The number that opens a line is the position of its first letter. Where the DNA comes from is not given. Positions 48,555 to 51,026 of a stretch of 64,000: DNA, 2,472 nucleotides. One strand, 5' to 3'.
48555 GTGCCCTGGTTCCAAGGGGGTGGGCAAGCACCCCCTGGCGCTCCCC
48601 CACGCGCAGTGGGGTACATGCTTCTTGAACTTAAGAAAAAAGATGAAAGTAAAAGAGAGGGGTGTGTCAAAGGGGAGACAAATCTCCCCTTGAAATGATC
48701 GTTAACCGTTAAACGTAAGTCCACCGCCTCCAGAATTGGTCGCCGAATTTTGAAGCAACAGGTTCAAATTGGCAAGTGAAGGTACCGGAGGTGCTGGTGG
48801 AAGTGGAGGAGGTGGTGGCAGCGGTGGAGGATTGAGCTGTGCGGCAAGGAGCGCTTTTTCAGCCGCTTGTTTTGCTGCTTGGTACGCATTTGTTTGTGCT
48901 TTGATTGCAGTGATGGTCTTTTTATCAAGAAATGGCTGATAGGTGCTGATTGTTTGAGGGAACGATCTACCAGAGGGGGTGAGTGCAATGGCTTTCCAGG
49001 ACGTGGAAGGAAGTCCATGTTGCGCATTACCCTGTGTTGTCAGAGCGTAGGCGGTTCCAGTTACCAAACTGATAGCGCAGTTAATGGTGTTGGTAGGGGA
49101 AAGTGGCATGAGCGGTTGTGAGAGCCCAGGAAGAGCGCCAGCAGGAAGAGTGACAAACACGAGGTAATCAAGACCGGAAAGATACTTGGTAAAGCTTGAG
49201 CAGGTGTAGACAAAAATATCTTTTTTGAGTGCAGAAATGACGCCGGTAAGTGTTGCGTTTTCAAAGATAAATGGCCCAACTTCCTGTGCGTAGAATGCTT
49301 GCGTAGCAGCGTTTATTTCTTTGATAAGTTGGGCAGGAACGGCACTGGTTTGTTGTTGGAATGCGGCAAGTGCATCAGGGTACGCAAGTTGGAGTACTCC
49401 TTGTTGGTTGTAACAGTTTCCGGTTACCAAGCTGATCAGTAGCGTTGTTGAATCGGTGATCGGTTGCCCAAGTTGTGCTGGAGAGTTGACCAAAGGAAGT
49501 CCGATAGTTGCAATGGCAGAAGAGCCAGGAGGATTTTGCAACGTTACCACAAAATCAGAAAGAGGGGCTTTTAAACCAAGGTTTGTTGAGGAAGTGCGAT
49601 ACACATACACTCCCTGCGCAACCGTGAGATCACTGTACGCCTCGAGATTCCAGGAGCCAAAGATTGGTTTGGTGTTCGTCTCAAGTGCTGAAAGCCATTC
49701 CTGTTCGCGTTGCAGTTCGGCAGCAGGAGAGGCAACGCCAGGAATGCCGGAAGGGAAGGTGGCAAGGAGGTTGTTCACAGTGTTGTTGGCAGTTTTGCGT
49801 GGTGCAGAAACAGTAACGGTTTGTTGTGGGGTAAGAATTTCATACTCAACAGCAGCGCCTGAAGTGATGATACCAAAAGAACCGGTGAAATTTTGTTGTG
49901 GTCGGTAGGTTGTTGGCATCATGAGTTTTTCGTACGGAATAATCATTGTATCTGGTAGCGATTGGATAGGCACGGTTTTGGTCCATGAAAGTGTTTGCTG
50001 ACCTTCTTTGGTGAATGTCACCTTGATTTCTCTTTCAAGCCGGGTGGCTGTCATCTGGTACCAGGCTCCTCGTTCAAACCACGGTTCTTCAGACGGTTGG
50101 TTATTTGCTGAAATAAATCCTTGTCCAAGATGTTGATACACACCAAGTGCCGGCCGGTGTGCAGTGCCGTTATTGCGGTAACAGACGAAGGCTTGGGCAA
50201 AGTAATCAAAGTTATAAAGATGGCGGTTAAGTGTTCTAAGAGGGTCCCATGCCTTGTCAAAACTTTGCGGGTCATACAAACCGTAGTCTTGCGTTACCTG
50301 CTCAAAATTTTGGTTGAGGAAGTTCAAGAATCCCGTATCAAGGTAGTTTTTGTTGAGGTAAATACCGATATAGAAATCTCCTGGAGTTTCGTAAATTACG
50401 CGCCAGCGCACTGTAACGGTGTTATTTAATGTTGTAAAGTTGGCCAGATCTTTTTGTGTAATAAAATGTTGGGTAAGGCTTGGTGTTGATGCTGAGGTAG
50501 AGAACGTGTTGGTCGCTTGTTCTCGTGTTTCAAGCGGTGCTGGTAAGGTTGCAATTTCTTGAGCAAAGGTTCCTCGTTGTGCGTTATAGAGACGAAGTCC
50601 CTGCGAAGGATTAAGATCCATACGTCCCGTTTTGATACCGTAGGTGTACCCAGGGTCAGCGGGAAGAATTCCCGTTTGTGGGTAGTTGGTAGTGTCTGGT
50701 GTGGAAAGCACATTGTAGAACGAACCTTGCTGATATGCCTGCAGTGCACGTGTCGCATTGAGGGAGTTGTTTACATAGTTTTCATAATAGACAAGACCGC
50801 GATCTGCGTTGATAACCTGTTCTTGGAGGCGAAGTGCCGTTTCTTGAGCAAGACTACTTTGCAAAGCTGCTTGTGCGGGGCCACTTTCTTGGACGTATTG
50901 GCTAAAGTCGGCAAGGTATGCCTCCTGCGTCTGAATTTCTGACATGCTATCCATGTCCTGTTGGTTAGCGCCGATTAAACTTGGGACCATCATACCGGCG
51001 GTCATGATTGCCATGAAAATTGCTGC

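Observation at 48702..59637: Eleven-kb operon of three translationally coupled giant ORFan exported proteins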

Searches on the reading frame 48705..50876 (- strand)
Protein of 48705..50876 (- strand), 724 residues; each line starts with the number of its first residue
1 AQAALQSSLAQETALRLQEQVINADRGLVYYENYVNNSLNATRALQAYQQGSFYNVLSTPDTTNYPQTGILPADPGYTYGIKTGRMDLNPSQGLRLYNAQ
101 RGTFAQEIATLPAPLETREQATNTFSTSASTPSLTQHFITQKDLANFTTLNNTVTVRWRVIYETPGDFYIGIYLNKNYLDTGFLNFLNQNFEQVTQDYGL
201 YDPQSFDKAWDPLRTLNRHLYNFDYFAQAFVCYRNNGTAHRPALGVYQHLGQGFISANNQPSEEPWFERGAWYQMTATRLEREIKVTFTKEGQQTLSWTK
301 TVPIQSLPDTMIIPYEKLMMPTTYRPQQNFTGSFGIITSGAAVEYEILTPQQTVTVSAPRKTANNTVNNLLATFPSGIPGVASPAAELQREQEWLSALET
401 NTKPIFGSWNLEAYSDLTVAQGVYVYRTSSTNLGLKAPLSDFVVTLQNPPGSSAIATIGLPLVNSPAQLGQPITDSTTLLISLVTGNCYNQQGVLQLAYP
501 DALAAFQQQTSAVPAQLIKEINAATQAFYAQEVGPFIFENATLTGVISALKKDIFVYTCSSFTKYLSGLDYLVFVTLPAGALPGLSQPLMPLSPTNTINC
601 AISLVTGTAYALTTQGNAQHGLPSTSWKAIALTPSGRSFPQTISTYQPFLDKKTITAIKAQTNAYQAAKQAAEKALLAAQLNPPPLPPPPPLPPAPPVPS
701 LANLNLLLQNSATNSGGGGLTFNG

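Call 41: predict_structure(alignment_id=A4)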
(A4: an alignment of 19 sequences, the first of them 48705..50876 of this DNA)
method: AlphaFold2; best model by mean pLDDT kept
length: 724 residues; sequences in the alignment: 19
mean_pLDDT: 71.5   pTM: 0.44
mean pLDDT of the five models: 71.5, 69.0, 68.7, 68.6, 65.2
residues with pLDDT >= 90: 94; 70-90: 355; 50-70: 144; < 50: 131
segments of 3 or more residues with pLDDT < 50: 1-4, 19-29, 51-53, 55-79, 89-93, 111-136, 371-382, 685-687, 698-724
pLDDT, mean of each block of 10 residues (from residue 1): 51 50 46 48 52 45 38 40 58 56 63 39 30 43 75 89 73 87 75 60 69 78 82 80 86 83 84 92 91 86 86 86 77 82 83 65 56 46 52 70 86 83 83 60 90 78 89 89 89 85 88 81 79 79 85 83 85 86 80 69 92 84 81 87 84 88 89 77 53 49 44 37 32
secondary structure, 60 per line:
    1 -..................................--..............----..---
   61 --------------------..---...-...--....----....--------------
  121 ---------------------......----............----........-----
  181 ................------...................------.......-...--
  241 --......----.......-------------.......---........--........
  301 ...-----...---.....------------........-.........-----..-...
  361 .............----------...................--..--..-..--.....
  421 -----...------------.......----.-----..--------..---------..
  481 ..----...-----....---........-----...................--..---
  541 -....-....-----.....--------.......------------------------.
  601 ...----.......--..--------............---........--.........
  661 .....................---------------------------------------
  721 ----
elements in order (helices of 4 or more, strands of 3 or more residues): H2-35 H38-51 E86-88 E95-98 E103-106 E142-147 E152-163 E168-175 H181-196 H203-221 E228-234 E243-248 E253-259 E273-279 E283-290 E293-303 H315-319 E332-339 E341-349 H358-373 H384-402 H416-420 E426-428 E441-447 E479-482 E487-489 E495-498 H502-509 H515-533 E542-545 H547-550 E556-560 E569-575 E600-603 E608-614 E630-638 H642-649 H652-681

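Call 66: search_protein_representatives(alignment_id=A6)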
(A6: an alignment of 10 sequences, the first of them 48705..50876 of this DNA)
Query: 10 sequences, 720 profile positions. Proteins with E-value up to 0.001 (for the whole library): 128; up to 1e-10: 117; up to 1e-30: 103. The best 128 are listed.
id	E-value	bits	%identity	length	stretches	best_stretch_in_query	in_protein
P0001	0.0e+00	1147.2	-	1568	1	1-720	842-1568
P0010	0.0e+00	1056.2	-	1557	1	1-714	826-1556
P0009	0.0e+00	1047.2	-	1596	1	1-717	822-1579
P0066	1.5e-257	873.3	-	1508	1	1-696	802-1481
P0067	1.3e-154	533.0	-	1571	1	5-716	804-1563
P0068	3.5e-153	528.3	-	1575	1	8-692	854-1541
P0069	3.1e-146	505.3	-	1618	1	5-703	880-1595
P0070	4.2e-142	491.6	-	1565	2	8-319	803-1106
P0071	1.6e-118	413.6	-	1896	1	10-707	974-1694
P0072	9.5e-118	411.1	-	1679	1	11-707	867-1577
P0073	5.7e-117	408.5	-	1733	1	5-698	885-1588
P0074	1.7e-112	393.8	-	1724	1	13-686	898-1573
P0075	1.7e-103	364.0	-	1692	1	11-692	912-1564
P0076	8.9e-97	341.8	-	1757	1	21-700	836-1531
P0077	3.0e-95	336.7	-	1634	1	7-707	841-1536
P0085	5.3e-63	230.1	-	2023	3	224-553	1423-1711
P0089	2.5e-60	221.3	-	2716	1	6-692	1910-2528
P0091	1.3e-58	215.6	-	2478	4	333-570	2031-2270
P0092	2.0e-58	215.0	-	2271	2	225-705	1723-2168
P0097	5.6e-56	206.9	-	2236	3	333-663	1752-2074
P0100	5.7e-53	197.0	-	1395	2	221-692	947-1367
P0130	1.7e-45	172.3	-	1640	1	6-690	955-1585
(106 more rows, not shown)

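Call 67: search_protein_families(library=pfam, proteins=[P0089, P0091, P0092, P0097], max_evalue=0.01)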
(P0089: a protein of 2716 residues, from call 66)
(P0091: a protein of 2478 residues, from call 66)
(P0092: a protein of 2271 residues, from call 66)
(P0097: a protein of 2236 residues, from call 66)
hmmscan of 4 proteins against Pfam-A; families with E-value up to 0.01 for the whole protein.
P0089 (2716 aa): 0 families

P0091 (2478 aa): 0 families

P0092 (2271 aa): 0 families

P0097 (2236 aa): 0 families

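Call 68: find_encoding_contigs(protein=P0089, flank=10000, max_places=2)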
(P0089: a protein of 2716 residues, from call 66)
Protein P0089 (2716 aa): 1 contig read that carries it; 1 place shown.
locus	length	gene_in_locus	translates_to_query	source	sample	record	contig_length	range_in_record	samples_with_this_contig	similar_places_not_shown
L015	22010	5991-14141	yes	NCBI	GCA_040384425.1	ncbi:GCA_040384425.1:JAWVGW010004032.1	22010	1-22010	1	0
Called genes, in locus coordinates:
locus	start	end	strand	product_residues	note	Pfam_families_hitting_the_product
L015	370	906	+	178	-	-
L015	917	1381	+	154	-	-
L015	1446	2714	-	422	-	PF01551:Peptidase_M23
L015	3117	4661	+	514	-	-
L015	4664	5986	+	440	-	-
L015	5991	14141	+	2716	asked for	-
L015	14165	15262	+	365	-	-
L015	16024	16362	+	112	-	PF01588:tRNA_bind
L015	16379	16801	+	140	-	-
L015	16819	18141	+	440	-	PF01541:GIY-YIG, PF27096:UvrC_M, PF08459:UvrC_RNaseH_dom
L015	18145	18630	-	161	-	-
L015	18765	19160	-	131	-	-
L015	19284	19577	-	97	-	-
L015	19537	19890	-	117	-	-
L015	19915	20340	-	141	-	-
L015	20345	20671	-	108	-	-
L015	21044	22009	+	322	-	?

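Call 82: find_encoding_contigs(protein=P0100, flank=8000, max_places=1)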
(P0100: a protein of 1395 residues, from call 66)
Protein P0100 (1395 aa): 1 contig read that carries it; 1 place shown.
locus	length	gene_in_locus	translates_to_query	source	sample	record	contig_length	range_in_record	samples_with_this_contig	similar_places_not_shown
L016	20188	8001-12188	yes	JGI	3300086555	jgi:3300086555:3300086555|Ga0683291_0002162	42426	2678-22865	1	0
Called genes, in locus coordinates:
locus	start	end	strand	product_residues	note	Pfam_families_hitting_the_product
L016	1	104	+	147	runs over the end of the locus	-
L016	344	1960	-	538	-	PF03169:OPT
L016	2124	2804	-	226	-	-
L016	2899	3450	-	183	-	-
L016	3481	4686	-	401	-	PF01551:Peptidase_M23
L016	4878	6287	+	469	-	-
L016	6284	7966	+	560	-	-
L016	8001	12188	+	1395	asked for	-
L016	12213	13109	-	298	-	-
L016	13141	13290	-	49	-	-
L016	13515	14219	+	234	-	-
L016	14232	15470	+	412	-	PF06277:EutA (faint), PF11104:PilM_2 (faint), PF14450:FtsA, PF02491:SHS2_FTSA, PF06723:MreB_Mbl, PF14450:FtsA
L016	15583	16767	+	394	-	PF00091:Tubulin, PF12327:FtsZ_C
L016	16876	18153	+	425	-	PF01541:GIY-YIG (weak), PF27096:UvrC_M, PF08459:UvrC_RNaseH_dom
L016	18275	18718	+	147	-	-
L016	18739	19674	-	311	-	PF01479:S4, PF00849:PseudoU_synth_2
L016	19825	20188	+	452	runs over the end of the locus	PF03448:MgtE_N, PF00571:CBS (faint), PF01769:MgtE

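Call 83: find_encoding_contigs(protein=P0130, flank=8000, max_places=1)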
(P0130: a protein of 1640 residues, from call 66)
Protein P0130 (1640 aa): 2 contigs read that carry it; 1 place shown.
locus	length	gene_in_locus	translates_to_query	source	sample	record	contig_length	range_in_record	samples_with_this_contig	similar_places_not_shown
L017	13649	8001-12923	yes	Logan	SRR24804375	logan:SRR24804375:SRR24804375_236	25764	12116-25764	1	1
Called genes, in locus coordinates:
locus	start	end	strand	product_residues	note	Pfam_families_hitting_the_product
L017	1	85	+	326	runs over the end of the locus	PF07963:N_methyl (faint)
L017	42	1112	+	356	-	-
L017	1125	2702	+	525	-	PF02470:MlaD, PF28544:Helical_needle (faint), PF27164:Aq_493_lipo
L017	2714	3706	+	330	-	-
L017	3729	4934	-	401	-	PF01551:Peptidase_M23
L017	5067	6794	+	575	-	-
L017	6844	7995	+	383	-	-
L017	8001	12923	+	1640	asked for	-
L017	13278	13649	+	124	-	?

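Call 84: find_encoding_contigs(protein=P0085, flank=8000, max_places=1)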
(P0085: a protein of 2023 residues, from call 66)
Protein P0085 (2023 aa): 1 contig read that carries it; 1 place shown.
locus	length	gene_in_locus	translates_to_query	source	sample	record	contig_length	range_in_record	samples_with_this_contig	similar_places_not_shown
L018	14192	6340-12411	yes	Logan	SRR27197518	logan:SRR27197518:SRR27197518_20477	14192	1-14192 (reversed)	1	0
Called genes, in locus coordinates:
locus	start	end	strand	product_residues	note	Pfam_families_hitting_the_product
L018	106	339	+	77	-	-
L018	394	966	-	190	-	-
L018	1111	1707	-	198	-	-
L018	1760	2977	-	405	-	PF01551:Peptidase_M23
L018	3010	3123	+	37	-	-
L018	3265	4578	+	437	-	-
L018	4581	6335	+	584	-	-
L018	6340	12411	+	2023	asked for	-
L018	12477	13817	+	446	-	PF01541:GIY-YIG, PF27096:UvrC_M, PF08459:UvrC_RNaseH_dom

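Call 86: search_protein_families(library=pfam, proteins=[L016:13515-14216:+, L015:14165-15259:+], max_evalue=0.001)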
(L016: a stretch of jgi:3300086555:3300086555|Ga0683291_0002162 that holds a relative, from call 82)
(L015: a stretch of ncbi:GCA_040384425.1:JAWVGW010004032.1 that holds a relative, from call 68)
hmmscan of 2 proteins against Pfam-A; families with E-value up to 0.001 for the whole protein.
L016:13515-14216:+ (234 aa): 0 families

L015:14165-15259:+ (365 aa): 0 families

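Call 95: fold_search(model_id=the predicted structure, library=pdb)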
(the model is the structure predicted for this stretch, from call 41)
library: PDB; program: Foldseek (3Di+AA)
matches with E <= 10: 1367; with E <= 0.001: 45
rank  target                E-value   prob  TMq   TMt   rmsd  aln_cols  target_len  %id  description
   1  4wv8_A                2.5e-05  1.00  0.16  0.40  14.6       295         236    9  Crystal structure of a recombinant Vatairea macrocarpa seed lectin complexed with lactose (released 2016-01-27)
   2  4xxa_A                3.6e-05  1.00  0.16  0.43  14.9       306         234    8  Crystal structure of a recombinant Vatairea macrocarpa seed lectin (released 2016-01-27)
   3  5kxb_A                3.8e-05  1.00  0.15  0.38  15.1       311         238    7  Wisteria floribunda lectin in complex with GalNAc (released 2016-09-14)
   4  4u2a                  4.0e-05  1.00  0.15  0.39  14.2       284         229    8  Structure of a lectin from the seeds of Vatairea macrocarpa complexed with GalNAc (released 2014-12-31)
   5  2bqp_A                4.5e-05  1.00  0.18  0.49  11.3       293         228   10  THE STRUCTURE OF THE PEA LECTIN-D-GLUCOPYRANOSE COMPLEX (released 1998-12-16)
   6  5kxd_A                5.0e-05  1.00  0.16  0.39  15.1       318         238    7  Wisteria floribunda lectin in complex with GalNAc(beta1-4)GlcNAc (LacdiNAc) at pH 6.5 (released 2016-09-14)
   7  3ipv_A                5.3e-05  1.00  0.16  0.39  14.8       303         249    8  Crystal structure of Spatholobus parviflorus seed lectin (released 2009-09-08)
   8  4xtm                  6.2e-05  1.00  0.15  0.40  14.3       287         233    8  Crystal structure of a recombinant Vatairea macrocarpa seed lectin complexed with GalNAc (released 2016-01-27)
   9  4wv8_D                7.2e-05  1.00  0.15  0.39  14.6       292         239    8  Crystal structure of a recombinant Vatairea macrocarpa seed lectin complexed with lactose (released 2016-01-27)
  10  2sba_A                8.5e-05  1.00  0.15  0.40  12.3       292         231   10  SOYBEAN AGGLUTININ COMPLEXED WITH 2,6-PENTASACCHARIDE (released 1998-12-09)
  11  1qnw_A                1.2e-04  1.00  0.17  0.44  12.9       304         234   10  lectin II from Ulex europaeus (released 1999-11-23)
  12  1n47_A                1.2e-04  1.00  0.15  0.39  13.2       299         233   12  Isolectin B4 from Vicia villosa in complex with the Tn antigen (released 2003-02-25)
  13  4xxa_B                1.2e-04  1.00  0.15  0.40  15.1       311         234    9  Crystal structure of a recombinant Vatairea macrocarpa seed lectin (released 2016-01-27)
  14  3usu_B                1.6e-04  1.00  0.15  0.40  15.5       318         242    8  Crystal structure of Butea monosperma seed lectin (released 2012-01-04)
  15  4wv8_C                1.7e-04  1.00  0.15  0.39  14.5       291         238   10  Crystal structure of a recombinant Vatairea macrocarpa seed lectin complexed with lactose (released 2016-01-27)
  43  9ya0_KE               9.3e-04  1.00  0.13  0.19   9.8       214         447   11  Cryo-EM structure of pre-conoid ring 2 (PCR P2 ring)from Toxoplasma gondii (released 2025-11-19)
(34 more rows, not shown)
